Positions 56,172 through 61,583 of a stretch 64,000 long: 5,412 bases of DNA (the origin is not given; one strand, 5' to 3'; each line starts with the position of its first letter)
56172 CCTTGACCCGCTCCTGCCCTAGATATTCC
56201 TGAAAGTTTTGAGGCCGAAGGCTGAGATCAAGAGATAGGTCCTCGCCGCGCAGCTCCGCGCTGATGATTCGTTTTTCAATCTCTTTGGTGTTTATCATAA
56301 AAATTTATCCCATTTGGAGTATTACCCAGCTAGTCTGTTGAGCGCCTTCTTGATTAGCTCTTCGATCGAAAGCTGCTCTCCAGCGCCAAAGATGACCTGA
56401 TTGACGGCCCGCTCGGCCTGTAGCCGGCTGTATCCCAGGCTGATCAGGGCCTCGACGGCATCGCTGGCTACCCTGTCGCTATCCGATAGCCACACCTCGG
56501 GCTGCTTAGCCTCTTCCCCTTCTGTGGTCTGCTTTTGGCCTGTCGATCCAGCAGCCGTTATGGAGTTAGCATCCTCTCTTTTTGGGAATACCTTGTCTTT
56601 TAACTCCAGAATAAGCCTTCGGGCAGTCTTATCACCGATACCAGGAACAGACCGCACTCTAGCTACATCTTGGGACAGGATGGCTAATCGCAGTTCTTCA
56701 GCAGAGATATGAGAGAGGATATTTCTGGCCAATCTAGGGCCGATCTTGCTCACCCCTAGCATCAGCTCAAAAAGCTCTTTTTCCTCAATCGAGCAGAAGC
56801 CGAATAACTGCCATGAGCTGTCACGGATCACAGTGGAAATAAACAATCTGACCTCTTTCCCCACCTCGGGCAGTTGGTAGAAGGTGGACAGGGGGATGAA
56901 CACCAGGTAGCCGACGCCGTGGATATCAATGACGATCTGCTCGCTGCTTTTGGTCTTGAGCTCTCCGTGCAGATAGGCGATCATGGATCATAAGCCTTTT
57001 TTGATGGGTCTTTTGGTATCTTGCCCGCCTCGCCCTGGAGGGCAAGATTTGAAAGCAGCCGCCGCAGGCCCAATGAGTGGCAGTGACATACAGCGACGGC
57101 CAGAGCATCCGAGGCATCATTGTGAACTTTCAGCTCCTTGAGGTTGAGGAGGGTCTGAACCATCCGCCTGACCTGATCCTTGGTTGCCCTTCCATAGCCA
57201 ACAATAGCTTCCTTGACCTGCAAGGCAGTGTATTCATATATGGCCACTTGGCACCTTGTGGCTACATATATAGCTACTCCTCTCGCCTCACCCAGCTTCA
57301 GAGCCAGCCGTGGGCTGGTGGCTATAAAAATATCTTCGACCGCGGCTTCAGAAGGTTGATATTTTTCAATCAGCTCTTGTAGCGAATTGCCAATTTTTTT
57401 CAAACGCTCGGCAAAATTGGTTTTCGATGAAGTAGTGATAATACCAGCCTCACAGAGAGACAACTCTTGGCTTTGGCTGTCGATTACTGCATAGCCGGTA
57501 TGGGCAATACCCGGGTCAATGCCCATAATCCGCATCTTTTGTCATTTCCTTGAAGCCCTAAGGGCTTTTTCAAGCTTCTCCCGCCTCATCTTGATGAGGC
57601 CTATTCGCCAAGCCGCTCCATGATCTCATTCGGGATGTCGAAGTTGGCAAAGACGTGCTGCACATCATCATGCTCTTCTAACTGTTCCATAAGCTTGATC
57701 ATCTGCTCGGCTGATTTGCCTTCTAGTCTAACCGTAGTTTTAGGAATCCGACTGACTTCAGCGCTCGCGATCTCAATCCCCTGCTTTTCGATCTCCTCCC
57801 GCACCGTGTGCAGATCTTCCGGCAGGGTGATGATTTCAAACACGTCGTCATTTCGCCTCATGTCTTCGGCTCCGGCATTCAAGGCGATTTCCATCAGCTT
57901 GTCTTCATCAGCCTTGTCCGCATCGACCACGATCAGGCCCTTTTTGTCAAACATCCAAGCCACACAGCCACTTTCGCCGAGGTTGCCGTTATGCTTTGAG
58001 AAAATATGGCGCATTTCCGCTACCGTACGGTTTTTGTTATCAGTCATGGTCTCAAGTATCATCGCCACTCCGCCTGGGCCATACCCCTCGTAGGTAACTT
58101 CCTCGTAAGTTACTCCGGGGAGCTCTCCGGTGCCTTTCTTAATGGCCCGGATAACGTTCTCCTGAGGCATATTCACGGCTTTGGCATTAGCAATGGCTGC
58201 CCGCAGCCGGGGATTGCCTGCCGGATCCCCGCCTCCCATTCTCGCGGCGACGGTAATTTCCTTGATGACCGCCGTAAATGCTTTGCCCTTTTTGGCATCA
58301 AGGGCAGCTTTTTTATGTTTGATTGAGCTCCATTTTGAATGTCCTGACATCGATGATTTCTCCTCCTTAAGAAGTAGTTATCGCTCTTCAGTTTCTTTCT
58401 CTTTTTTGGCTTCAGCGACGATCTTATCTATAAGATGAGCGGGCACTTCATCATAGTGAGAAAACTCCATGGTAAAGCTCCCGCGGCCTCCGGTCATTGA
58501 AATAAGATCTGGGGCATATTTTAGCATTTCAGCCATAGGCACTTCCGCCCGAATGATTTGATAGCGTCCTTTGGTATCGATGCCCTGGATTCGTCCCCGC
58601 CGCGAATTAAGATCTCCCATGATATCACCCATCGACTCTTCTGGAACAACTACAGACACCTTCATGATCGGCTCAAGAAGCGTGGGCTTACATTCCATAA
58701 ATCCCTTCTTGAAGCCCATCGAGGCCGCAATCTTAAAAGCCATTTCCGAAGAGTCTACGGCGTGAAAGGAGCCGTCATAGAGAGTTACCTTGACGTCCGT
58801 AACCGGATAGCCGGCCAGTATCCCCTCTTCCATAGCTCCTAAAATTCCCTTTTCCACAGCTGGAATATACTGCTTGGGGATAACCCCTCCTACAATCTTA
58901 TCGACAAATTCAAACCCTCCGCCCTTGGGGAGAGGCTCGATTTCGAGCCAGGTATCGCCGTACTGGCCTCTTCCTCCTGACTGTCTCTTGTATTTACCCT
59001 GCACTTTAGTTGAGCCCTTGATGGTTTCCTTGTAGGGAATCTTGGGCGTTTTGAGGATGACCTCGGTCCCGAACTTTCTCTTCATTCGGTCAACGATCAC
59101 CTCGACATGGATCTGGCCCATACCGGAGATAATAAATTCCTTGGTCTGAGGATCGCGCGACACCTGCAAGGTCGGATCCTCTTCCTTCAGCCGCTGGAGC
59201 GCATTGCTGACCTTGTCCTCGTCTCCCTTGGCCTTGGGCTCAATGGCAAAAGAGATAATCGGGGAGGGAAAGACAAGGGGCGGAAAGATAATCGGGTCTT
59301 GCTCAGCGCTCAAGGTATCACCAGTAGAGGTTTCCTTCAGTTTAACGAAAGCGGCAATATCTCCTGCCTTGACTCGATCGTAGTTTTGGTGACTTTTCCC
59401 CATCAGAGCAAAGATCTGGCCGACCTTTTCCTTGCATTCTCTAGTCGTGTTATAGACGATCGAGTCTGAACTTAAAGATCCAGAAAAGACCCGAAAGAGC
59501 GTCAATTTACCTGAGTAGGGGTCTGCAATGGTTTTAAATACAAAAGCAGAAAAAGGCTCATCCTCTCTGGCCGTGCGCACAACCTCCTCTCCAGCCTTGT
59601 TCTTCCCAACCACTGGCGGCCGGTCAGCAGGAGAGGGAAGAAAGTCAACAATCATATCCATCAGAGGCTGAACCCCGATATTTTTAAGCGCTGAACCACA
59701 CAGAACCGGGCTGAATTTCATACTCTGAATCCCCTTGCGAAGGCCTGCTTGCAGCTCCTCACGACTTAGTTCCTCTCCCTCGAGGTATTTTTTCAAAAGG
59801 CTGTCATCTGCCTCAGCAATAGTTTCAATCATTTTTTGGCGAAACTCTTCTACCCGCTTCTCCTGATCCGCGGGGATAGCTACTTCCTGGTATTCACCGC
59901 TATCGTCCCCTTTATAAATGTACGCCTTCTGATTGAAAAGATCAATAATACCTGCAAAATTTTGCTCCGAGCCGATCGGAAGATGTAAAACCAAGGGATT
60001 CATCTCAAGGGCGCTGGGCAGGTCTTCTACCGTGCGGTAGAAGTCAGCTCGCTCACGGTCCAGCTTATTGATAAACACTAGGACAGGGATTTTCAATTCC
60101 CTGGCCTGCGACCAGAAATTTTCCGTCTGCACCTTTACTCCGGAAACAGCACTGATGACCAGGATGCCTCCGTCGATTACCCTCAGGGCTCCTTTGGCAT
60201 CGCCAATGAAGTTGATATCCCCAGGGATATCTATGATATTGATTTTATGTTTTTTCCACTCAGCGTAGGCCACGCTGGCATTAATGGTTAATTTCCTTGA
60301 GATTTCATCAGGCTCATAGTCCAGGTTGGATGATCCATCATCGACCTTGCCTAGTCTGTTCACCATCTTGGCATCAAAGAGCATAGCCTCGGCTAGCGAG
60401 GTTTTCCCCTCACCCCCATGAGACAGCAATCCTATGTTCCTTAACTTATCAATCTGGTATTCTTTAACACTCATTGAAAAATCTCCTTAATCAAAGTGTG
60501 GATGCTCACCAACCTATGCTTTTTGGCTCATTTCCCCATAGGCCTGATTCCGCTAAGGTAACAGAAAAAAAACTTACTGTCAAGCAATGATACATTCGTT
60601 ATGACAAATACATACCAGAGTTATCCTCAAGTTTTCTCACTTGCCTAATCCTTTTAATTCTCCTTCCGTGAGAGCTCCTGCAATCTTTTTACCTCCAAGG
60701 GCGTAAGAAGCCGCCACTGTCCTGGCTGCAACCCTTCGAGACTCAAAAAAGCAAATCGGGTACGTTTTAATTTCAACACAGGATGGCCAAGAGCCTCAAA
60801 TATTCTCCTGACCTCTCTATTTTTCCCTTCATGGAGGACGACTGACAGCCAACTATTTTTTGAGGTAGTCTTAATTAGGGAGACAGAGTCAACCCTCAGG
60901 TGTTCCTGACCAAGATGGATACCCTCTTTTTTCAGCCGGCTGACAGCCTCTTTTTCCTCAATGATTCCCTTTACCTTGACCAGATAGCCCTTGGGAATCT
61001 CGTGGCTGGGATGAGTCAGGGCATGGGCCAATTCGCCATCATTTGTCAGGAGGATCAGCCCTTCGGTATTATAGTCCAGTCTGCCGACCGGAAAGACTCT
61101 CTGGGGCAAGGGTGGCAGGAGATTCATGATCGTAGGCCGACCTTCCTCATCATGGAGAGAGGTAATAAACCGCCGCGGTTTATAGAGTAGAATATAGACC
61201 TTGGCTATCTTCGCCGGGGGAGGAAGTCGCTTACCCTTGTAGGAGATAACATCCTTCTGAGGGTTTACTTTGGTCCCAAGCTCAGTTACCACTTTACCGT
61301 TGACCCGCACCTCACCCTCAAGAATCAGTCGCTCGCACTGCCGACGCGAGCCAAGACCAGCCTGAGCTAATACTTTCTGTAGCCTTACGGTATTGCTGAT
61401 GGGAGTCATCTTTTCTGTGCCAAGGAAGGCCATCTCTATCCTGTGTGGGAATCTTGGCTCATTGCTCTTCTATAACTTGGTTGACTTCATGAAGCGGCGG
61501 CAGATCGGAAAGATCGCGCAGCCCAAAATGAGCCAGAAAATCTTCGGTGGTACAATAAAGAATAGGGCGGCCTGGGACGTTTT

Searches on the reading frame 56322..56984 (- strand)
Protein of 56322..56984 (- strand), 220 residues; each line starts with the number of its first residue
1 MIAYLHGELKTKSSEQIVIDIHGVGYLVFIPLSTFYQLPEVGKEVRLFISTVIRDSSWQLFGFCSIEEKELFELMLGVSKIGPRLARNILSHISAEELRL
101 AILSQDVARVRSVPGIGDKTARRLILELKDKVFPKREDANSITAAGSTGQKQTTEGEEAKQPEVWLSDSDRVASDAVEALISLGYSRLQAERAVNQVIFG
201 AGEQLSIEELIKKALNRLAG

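Call 30: search_protein_families(library=pfam, proteins=[window:56322-56984:-], max_evalue=0.00001)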
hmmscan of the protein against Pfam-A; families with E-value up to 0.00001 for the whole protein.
window:56322-56984:- (220 aa): 3 families
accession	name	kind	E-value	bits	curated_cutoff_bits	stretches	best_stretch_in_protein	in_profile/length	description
PF01330.27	RuvA_N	-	3.4e-21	75.5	23.6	1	1-62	1-61/61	RuvA N terminal domain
PF14520.12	HHH_5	-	3.8e-16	59.7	27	1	72-130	1-57/57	Helix-hairpin-helix domain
PF07499.19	RuvA_C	-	2.8e-13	50.6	24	1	172-218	2-46/47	RuvA, C-terminal domain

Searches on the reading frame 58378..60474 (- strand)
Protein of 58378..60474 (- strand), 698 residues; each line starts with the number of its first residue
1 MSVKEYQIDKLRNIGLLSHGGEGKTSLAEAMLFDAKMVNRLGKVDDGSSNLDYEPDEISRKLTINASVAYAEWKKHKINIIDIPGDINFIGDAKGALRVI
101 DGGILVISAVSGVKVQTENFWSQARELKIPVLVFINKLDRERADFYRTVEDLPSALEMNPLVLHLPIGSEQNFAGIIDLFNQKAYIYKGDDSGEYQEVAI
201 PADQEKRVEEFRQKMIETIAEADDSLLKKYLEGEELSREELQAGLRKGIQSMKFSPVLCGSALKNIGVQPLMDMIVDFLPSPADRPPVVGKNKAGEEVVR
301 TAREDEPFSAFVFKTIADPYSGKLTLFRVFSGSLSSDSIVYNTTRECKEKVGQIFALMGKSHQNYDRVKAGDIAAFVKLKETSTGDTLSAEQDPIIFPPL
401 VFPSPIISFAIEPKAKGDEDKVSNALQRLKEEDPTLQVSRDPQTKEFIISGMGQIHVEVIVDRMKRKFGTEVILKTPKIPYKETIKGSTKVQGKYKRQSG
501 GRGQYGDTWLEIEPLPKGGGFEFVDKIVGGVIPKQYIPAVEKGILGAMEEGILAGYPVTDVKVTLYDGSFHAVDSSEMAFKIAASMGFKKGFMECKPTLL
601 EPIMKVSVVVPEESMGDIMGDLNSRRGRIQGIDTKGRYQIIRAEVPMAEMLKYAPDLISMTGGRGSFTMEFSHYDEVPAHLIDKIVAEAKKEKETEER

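Call 30: search_protein_families(library=pfam, proteins=[window:58378-60474:-], max_evalue=0.00001)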
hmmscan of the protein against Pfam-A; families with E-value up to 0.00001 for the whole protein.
window:58378-60474:- (698 aa): 6 families
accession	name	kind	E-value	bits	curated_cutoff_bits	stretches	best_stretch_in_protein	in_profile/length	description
PF03764.24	EFG_IV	-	6.7e-48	161.9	24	1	477-595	1-120/121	Elongation factor G, domain IV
PF00009.33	GTP_EFTU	-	5.4e-47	160.2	26.5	1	10-281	2-188/188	Elongation factor Tu GTP binding domain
PF14492.12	EFG_III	-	1.9e-32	111.6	27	1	402-475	1-74/75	Elongation Factor G, domain III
PF00679.30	EFG_C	-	1.1e-30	105.9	27.9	1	599-684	2-88/89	Elongation factor G C-terminus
PF22042.2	EF-G_D2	-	3.9e-17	62.6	27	1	307-390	1-83/84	Elongation factor G domain 2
PF03144.31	GTP_EFTU_D2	-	8.4e-10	39.4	30.3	1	322-388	1-72/73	Elongation factor Tu domain 2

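Call 59: find_homologous_proteins(query=window:58378-60474:-, max_evalue=1e-50)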
Query window:58378-60474:- (698 aa): 8000 proteins with E <= 1e-50 among 8000 candidates; the best 120 are listed.
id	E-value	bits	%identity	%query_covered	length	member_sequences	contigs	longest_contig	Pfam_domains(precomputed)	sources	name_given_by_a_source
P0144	0.0e+0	1543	99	100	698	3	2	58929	PF00679.31,PF14492.13,PF00009.34,PF03764.25,PF16658.12,PF03144.32,PF22042.3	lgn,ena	-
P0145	0.0e+0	1423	90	98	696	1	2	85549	PF00679.31,PF14492.13,PF00009.34,PF03764.25,PF16658.12,PF03144.32,PF22042.3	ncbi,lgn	ncbi:MAG: elongation factor G [bacterium]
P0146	0.0e+0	1373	86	99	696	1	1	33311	PF00679.31,PF14492.13,PF00009.34,PF03764.25,PF03144.32,PF22042.3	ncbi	ncbi:MAG: elongation factor G [bacterium]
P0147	0.0e+0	1366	86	99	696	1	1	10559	PF00679.31,PF14492.13,PF00009.34,PF03764.25,PF03144.32,PF22042.3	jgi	-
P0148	0.0e+0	1361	85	99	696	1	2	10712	PF00679.31,PF14492.13,PF00009.34,PF03764.25,PF03144.32,PF22042.3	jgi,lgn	jgi:elongation factor G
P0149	0.0e+0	1351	85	99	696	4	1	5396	PF00679.31,PF14492.13,PF00009.34,PF03764.25,PF16658.12,PF03144.32,PF22042.3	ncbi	-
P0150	0.0e+0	1261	77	99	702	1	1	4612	PF00679.31,PF14492.13,PF00009.34,PF03764.25,PF03144.32,PF22042.3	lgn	-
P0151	0.0e+0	1244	78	98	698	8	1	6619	PF00679.31,PF14492.13,PF00009.34,PF03764.25,PF03144.32,PF22042.3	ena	-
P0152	0.0e+0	1242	77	98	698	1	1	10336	PF00679.31,PF14492.13,PF00009.34,PF03764.25,PF03144.32,PF22042.3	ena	-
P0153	0.0e+0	1114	69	99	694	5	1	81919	PF00679.31,PF14492.13,PF00009.34,PF03764.25,PF16658.12,PF03144.32,PF22042.3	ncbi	ncbi:MAG: elongation factor G [bacterium]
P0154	0.0e+0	1105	68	99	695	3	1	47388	PF00679.31,PF14492.13,PF00009.34,PF03764.25,PF16658.12,PF03144.32,PF22042.3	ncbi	ncbi:MAG: elongation factor G [bacterium]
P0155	0.0e+0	1100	68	99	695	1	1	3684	PF01926.30,PF00679.31,PF14492.13,PF00009.34,PF03764.25,PF03144.32,PF22042.3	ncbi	-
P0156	0.0e+0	1089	66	99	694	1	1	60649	PF00679.31,PF14492.13,PF00009.34,PF03764.25,PF03144.32,PF22042.3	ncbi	-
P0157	0.0e+0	1086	67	99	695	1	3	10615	PF00679.31,PF14492.13,PF00009.34,PF03764.25,PF16658.12,PF03144.32,PF22042.3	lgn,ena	-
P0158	0.0e+0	1079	66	100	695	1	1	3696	PF00679.31,PF14492.13,PF00009.34,PF03764.25,PF03144.32,PF22042.3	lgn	-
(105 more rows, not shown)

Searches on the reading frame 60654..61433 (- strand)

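Call 30: search_protein_families(library=pfam, proteins=[window:60654-61433:-], max_evalue=0.00001)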
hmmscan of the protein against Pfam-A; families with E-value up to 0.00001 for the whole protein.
window:60654-61433:- (259 aa): 2 families
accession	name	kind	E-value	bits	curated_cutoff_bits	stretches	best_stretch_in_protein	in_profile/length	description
PF00849.27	PseudoU_synth_2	-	8.4e-23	81.7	26.8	1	80-214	2-152/152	RNA pseudouridylate synthase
PF01479.30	S4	-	2.9e-15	56.2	22.8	1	16-59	1-45/48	S4 domain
